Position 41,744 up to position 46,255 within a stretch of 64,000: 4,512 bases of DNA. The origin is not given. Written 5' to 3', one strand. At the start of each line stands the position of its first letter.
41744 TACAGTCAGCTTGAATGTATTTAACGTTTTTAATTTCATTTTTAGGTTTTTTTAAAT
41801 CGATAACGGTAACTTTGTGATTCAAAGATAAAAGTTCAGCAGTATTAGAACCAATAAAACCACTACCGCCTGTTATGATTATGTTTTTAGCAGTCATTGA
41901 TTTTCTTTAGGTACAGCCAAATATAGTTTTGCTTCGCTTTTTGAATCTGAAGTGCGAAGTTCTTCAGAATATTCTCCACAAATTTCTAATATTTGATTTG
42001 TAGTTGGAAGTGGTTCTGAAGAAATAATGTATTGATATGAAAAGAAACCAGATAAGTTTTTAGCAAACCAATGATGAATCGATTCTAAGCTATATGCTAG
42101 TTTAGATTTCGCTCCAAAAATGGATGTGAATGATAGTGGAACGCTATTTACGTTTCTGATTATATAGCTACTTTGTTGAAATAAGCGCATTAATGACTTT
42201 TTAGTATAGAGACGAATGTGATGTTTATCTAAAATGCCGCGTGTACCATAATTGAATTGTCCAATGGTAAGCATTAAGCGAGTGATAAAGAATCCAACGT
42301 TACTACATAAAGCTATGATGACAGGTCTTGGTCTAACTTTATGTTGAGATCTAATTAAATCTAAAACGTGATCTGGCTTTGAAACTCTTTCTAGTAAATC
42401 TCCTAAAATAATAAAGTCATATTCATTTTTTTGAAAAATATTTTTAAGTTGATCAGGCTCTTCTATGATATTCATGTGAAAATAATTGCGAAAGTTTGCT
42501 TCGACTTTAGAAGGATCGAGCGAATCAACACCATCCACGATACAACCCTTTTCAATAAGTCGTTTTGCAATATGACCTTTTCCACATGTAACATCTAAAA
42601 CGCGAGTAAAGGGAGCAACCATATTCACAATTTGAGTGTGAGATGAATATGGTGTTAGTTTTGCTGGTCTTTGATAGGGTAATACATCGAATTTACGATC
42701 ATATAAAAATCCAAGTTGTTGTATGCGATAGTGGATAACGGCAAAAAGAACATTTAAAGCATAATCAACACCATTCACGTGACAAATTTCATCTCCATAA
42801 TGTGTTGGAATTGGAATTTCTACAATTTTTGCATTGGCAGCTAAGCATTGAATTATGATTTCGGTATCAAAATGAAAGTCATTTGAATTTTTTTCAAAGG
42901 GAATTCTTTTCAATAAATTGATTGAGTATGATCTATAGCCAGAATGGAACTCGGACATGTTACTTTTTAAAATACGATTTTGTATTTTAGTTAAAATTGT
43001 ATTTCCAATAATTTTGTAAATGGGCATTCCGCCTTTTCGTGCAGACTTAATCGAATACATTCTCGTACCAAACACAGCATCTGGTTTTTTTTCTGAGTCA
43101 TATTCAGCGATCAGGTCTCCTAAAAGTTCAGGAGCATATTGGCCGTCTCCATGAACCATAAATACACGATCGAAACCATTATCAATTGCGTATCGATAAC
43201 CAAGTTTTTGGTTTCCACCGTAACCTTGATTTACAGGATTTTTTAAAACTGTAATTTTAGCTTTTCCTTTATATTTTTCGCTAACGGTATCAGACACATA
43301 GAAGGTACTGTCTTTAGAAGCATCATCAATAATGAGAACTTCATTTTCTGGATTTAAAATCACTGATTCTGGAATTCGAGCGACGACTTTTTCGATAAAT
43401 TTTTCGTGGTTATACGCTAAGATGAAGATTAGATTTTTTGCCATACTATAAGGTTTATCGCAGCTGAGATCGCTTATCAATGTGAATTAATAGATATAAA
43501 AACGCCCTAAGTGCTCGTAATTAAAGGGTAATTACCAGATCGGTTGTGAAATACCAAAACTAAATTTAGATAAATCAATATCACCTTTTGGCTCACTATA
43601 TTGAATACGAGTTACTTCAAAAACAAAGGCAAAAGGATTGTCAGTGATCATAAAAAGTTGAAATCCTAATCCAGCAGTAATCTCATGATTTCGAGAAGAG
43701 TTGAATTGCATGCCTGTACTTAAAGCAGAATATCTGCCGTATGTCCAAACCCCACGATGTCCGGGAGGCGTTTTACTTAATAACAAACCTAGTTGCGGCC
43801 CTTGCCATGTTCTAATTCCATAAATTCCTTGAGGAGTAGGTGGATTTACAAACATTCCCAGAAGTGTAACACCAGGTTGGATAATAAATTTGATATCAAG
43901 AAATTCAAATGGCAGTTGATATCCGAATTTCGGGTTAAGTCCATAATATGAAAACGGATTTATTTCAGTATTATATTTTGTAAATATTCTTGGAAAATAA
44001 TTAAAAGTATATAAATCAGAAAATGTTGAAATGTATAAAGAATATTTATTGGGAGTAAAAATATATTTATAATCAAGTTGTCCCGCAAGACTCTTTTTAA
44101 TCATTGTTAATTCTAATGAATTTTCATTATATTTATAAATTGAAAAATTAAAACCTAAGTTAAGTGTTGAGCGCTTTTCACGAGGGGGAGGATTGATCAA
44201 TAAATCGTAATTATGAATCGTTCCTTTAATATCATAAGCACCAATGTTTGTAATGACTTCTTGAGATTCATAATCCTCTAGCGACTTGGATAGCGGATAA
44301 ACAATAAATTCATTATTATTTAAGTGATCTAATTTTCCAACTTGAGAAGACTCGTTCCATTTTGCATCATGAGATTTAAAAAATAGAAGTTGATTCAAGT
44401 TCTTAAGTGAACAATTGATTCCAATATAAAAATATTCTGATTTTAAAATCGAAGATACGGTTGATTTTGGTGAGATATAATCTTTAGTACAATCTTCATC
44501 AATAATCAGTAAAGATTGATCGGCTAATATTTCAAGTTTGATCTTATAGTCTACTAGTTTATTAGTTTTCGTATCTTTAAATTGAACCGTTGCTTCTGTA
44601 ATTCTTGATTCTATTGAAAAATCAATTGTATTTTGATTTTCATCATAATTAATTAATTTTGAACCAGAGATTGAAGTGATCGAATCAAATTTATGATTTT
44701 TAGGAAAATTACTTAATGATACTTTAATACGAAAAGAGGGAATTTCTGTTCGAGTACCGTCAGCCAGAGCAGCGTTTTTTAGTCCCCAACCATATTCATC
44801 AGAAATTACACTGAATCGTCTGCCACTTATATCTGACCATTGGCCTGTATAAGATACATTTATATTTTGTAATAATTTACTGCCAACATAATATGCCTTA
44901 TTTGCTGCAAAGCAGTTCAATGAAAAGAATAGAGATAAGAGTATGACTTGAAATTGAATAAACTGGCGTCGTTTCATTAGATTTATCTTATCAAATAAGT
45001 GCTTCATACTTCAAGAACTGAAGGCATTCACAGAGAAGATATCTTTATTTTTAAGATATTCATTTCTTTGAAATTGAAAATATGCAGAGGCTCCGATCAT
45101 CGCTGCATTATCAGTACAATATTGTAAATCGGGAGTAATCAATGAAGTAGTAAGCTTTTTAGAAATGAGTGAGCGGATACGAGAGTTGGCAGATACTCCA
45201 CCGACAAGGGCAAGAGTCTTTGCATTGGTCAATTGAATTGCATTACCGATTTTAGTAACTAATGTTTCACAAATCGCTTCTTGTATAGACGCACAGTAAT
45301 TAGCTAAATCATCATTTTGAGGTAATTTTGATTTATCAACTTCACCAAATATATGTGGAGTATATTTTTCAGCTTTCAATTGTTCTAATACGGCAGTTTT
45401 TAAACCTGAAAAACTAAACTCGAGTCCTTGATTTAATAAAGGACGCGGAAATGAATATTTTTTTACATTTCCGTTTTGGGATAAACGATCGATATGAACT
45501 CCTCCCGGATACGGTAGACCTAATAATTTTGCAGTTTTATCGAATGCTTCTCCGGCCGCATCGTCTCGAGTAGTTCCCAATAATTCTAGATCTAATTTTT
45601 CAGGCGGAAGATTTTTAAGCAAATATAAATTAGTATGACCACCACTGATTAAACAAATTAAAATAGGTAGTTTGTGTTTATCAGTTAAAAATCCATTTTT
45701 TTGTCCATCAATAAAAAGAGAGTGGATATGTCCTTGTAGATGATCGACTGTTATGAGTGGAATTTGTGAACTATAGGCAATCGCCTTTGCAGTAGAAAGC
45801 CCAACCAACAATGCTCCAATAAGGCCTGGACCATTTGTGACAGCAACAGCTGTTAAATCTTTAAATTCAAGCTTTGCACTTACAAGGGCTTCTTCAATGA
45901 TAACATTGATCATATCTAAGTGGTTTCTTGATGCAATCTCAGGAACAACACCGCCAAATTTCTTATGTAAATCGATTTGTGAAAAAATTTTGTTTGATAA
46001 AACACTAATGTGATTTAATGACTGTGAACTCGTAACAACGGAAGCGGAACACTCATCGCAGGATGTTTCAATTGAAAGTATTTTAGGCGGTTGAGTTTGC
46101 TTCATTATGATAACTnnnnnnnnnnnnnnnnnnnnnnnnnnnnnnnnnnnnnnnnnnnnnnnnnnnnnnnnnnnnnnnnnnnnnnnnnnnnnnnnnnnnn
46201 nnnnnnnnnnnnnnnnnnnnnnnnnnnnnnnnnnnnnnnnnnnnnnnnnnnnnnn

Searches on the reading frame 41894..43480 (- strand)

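Call 92: search_protein_families(library=pfam, proteins=[window:41894-43480:-], max_evalue=0.00001)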
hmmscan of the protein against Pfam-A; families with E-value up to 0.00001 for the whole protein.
window:41894-43480:- (528 aa): 3 families
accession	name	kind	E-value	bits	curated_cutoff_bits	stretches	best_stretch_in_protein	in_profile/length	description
PF00535.33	Glycos_transf_2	-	1.9e-15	57.6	23.3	1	18-192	2-166/168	Glycosyl transferase family 2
PF07021.18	MetW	-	3e-09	37.2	21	1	281-406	4-123/193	Methionine biosynthesis protein MetW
PF13489.12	Methyltransf_23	-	2.7e-08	34.2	27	1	292-436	24-156/164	Methyltransferase domain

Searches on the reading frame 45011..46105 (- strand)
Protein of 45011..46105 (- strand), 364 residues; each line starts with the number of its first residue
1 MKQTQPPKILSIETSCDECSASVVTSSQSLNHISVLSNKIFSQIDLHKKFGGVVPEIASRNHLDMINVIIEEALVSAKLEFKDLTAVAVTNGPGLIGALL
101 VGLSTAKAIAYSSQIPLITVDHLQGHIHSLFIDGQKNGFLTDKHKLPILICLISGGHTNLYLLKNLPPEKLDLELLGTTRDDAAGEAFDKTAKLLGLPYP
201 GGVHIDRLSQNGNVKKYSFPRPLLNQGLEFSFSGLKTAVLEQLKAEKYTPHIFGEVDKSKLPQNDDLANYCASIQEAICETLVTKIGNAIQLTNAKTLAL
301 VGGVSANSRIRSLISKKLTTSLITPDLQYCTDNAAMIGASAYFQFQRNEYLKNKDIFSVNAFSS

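Call 92: search_protein_families(library=pfam, proteins=[window:45011-46105:-], max_evalue=0.00001)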
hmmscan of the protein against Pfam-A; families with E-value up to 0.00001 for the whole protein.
window:45011-46105:- (364 aa): 1 family
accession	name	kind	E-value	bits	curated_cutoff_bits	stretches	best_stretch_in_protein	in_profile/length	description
PF00814.31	TsaD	-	1.6e-87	294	24.8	1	35-338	2-263/264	tRNA N6-adenosine threonylcarbamoyltransferase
